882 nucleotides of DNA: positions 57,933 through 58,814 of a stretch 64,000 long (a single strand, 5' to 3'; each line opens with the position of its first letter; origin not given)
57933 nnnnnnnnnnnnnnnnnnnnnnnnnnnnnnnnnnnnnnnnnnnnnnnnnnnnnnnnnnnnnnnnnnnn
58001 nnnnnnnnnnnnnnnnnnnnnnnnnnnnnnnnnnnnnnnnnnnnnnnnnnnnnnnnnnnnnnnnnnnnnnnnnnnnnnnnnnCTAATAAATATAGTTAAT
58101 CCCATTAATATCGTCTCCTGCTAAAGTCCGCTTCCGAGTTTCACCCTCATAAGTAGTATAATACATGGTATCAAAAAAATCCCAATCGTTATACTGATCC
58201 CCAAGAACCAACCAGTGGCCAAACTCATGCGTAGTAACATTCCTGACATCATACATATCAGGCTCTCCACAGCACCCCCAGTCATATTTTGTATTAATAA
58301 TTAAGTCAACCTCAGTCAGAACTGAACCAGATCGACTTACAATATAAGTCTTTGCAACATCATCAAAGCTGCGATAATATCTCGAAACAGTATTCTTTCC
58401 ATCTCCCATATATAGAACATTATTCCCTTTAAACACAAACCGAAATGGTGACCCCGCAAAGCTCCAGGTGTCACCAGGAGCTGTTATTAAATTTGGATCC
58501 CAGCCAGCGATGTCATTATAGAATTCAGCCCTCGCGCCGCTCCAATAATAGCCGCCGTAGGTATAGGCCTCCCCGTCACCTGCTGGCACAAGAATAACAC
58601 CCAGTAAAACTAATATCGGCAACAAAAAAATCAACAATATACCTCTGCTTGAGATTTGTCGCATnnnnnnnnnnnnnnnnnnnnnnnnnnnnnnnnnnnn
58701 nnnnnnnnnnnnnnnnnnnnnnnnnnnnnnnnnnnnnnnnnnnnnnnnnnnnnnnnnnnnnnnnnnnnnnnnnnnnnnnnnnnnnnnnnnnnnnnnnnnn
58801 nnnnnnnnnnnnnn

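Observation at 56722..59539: lgt split/duplicated around a low-GC island: 197-bp perfectly identical cores flank a metzincin-like protease gene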

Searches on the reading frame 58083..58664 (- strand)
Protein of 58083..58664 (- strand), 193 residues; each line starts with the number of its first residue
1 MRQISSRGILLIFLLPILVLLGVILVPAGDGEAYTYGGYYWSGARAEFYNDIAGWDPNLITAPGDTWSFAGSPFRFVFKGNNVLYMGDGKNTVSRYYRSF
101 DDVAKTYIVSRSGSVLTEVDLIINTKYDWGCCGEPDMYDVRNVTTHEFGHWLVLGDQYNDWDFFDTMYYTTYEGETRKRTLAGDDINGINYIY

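Call 6: search_protein_families(library=pfam, proteins=[window:58083-58664:-], max_evalue=0.01)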
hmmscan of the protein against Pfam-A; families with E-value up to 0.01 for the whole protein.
window:58083-58664:- (193 aa): 1 family
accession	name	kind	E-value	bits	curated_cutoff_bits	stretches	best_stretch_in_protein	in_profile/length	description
PF00413.30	Peptidase_M10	-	6.5e-06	26.5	24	1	121-193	88-158/159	Matrixin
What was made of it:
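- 58083..58664 (-): Cargo gene 1: secreted or membrane-anchored matrixin-like zinc protease (193 aa). It has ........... and an invariant Met167. Pfam Peptidase_M10 26.5 bits against a cut-off of 24 (call 6).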

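Call 9: find_encoding_contigs(protein=window:58083-58664:-, flank=10000, max_places=10)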
Protein window:58083-58664:- (193 aa): 1 contig read that carries it; 1 place shown.
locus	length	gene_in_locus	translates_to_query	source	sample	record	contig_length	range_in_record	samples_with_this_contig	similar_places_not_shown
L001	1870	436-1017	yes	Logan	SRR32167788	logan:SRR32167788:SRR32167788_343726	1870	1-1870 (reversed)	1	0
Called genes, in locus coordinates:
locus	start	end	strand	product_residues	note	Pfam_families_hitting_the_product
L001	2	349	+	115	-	?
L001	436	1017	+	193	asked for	PF00413:Peptidase_M10 (weak)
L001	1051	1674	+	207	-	-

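Call 22: find_homologous_proteins(query=window:58083-58664:-, max_evalue=0.001)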
Query window:58083-58664:- (193 aa): 15 proteins with E <= 0.001 among 94 candidates.
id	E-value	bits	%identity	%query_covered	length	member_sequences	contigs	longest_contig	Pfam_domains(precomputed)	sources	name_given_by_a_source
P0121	6.4e-130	449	100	100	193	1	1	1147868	PF00413.31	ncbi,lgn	ncbi:MAG: matrixin family metalloprotease [Patescibacteria group bacterium]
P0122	5.4e-94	332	74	100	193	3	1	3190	-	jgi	-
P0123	2.9e-89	317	68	100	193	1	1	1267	PF00413.31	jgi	jgi:hypothetical protein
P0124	3.2e-64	235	58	93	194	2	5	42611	-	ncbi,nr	ncbi:hypothetical protein KKB10_02955 [Patescibacteria group bacterium]|nr:hypothetical protein [Pat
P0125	1.6e-61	226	59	87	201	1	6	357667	-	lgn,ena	-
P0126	1.9e-56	209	56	93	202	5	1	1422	PF00413.31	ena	-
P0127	1.2e-55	207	53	97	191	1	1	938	PF00413.31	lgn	-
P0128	1.4e-55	207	52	97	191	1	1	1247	PF00413.31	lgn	-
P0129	9.5e-55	204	55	93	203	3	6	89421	PF00413.31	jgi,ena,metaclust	metaclust:\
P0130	1.0e-54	204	51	99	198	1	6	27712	-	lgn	-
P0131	1.8e-47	180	47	91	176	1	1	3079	-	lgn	-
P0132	3.7e-42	163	49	93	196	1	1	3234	PF00413.31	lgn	-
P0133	1.0e-38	151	50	84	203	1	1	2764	PF00413.31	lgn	-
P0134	3.3e-31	127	41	88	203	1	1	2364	PF00413.31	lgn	-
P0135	1.7e-20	92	39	84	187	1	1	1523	PF00413.31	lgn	-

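Call 24: find_encoding_contigs(protein=P0122, flank=10000, max_places=4)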
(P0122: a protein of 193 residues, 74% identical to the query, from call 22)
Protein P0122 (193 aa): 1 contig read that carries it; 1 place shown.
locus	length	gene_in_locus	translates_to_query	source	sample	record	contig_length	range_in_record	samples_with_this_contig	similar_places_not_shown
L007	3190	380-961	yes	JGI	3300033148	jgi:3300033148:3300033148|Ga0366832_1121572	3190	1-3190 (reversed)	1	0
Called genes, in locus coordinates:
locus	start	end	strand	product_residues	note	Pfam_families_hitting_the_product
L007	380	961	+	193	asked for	-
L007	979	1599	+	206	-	-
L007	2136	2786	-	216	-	PF14528:LAGLIDADG_3 (faint)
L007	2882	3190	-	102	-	?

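Call 25: find_encoding_contigs(protein=P0124, flank=8000, max_places=4)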
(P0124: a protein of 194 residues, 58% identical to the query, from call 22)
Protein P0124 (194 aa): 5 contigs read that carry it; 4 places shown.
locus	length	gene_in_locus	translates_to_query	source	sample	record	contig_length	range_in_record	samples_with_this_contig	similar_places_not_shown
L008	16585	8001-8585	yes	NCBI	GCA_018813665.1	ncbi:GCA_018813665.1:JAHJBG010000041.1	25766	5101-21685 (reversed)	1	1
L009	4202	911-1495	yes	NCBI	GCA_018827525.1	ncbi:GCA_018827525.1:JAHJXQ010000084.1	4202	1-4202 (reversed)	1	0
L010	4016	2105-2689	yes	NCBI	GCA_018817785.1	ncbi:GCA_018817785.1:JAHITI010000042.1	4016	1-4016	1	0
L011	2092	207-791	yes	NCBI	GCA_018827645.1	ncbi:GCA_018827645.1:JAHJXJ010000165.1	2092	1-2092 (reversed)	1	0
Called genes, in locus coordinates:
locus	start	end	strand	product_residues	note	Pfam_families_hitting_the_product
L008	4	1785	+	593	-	PF03717:PBP_dimer, PF00905:Transpeptidase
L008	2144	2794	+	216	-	PF03167:UDG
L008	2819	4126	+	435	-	PF08245:Mur_ligase_M, PF02875:Mur_ligase_C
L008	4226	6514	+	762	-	PF11369:DUF3160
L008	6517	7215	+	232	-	-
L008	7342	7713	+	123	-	PF05635:23S_rRNA_IVP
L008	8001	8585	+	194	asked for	-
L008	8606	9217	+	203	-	-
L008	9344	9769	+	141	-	PF00436:SSB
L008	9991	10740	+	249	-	PF13529:Peptidase_C39_2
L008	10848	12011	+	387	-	-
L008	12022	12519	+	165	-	-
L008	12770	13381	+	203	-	-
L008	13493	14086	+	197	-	-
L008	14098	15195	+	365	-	-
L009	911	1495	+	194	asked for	-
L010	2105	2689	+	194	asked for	-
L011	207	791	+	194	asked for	-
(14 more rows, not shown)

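Call 26: find_encoding_contigs(protein=P0125, flank=8000, max_places=4)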
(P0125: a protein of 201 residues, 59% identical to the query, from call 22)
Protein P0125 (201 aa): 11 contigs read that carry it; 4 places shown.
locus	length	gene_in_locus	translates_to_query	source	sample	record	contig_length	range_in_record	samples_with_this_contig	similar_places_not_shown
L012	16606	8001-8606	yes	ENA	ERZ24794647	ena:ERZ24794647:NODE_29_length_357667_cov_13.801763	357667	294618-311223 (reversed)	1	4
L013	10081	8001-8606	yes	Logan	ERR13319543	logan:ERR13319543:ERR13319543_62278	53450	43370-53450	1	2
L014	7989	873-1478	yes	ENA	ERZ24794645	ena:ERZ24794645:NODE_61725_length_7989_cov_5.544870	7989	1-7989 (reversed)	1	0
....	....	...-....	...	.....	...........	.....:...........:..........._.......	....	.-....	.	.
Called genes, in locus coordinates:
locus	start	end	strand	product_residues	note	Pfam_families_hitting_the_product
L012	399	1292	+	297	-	PF01048:PNP_UDP_1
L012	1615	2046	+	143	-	PF02381:MraZ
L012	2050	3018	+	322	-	PF01795:Methyltransf_5, PF01209:Ubie_methyltran (faint), PF13847:Methyltransf_31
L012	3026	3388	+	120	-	-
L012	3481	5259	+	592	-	PF03717:PBP_dimer, PF00905:Transpeptidase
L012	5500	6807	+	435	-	PF08245:Mur_ligase_M, PF02875:Mur_ligase_C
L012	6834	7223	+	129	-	-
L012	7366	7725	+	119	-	PF05635:23S_rRNA_IVP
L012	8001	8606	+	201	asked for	-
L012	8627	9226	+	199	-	-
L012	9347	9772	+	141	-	PF00436:SSB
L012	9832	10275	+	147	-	PF05635:23S_rRNA_IVP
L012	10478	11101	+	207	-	PF01551:Peptidase_M23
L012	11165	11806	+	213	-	-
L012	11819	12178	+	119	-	-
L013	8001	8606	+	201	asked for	-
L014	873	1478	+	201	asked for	-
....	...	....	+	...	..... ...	-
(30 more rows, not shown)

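Call 28: list_cluster_members(proteins=[P0001, P0002, P0121, P0122])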
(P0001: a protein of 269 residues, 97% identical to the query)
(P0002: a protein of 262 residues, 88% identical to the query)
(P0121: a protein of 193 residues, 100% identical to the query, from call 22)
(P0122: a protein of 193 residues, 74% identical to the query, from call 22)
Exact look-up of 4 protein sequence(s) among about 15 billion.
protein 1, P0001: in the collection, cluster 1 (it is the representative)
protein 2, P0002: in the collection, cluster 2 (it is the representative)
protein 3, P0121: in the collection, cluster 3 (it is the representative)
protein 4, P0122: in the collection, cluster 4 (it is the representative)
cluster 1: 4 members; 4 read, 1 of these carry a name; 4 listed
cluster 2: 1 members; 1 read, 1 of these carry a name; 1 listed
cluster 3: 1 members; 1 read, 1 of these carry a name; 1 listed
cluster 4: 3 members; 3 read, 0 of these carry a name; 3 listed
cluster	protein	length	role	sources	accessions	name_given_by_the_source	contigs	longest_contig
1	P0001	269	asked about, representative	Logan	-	-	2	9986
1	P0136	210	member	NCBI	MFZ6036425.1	MAG: prolipoprotein diacylglyceryl transferase [Patescibacteria group bacterium]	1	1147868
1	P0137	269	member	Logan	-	-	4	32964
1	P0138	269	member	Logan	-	-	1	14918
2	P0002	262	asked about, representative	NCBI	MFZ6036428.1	MAG: prolipoprotein diacylglyceryl transferase [Patescibacteria group bacterium]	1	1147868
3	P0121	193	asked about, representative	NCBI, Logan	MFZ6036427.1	MAG: matrixin family metalloprotease [Patescibacteria group bacterium]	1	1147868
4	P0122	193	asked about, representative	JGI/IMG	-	-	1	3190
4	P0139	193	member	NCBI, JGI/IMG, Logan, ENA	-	-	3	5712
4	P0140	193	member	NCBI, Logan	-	-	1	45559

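Call 30: find_encoding_contigs(protein=P0138, flank=6000, max_places=4)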
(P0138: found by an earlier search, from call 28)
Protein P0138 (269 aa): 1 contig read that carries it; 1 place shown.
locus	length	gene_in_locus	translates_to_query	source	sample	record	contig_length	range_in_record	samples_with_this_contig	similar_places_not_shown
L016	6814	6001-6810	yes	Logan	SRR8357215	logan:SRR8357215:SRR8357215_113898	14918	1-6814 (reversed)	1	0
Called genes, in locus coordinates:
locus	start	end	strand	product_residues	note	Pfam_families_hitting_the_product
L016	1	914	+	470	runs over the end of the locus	PF19295:SufBD_N, PF01458:SUFBD_core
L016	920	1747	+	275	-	PF01458:SUFBD_core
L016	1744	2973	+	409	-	PF00266:Aminotran_5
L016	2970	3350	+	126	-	PF01592:NifU_N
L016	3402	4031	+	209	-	PF00081:Sod_Fe_N, PF02777:Sod_Fe_C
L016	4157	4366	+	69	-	PF06902:Fer4_19, PF13459:Fer4_15, PF13370:Fer4_13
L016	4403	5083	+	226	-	PF13098:Thioredoxin_2 (faint), PF13462:Thioredoxin_4, PF01323:DSBA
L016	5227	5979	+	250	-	PF13098:Thioredoxin_2 (weak), PF13462:Thioredoxin_4, PF01323:DSBA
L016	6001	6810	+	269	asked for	PF01790:LGT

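Call 31: find_encoding_contigs(protein=P0137, flank=6000, max_places=6)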
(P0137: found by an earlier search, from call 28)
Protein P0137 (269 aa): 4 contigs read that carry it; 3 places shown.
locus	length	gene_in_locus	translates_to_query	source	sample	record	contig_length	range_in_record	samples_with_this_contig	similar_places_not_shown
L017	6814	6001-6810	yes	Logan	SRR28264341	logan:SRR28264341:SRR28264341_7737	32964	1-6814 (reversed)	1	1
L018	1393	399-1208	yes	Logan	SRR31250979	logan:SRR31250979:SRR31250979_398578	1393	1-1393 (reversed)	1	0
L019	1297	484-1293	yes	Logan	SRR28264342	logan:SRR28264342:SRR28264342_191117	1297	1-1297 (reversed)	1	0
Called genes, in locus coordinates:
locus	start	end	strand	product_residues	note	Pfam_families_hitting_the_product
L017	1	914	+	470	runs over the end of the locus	PF19295:SufBD_N, PF01458:SUFBD_core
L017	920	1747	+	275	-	PF01458:SUFBD_core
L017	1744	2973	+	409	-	PF00266:Aminotran_5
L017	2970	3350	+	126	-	PF01592:NifU_N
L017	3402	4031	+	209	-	PF00081:Sod_Fe_N, PF02777:Sod_Fe_C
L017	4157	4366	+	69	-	PF06902:Fer4_19, PF13459:Fer4_15, PF13370:Fer4_13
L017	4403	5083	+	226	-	PF13098:Thioredoxin_2 (faint), PF13462:Thioredoxin_4, PF01323:DSBA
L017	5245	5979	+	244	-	PF13098:Thioredoxin_2 (weak), PF13462:Thioredoxin_4, PF01323:DSBA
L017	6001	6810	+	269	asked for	PF01790:LGT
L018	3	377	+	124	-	?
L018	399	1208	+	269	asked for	PF01790:LGT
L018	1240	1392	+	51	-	?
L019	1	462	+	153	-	?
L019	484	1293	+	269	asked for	PF01790:LGT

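Call 37: find_encoding_contigs(protein=P0140, flank=8000, max_places=3)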
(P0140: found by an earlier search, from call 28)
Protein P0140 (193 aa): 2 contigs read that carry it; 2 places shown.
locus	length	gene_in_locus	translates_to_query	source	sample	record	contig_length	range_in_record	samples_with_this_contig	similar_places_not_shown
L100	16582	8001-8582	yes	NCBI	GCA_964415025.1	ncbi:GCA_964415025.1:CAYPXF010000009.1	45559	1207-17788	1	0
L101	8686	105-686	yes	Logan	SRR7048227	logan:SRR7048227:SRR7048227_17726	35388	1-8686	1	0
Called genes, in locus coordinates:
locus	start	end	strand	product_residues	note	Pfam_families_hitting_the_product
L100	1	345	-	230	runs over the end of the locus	-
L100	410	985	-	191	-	-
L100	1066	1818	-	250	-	PF01351:RNase_HII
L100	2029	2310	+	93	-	PF00076:RRM_1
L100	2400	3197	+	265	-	PF00106:adh_short, PF01370:Epimerase, PF08659:KR, PF13561:adh_short_C2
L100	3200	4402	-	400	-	PF01168:Ala_racemase_N, PF00842:Ala_racemase_C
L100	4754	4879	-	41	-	-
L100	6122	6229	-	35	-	-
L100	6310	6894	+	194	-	PF00413:Peptidase_M10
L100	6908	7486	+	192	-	-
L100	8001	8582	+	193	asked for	-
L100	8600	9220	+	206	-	-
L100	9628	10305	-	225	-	PF14528:LAGLIDADG_3 (faint)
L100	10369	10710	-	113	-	PF01245:Ribosomal_L19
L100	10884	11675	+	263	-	PF01925:TauE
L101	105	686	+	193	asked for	-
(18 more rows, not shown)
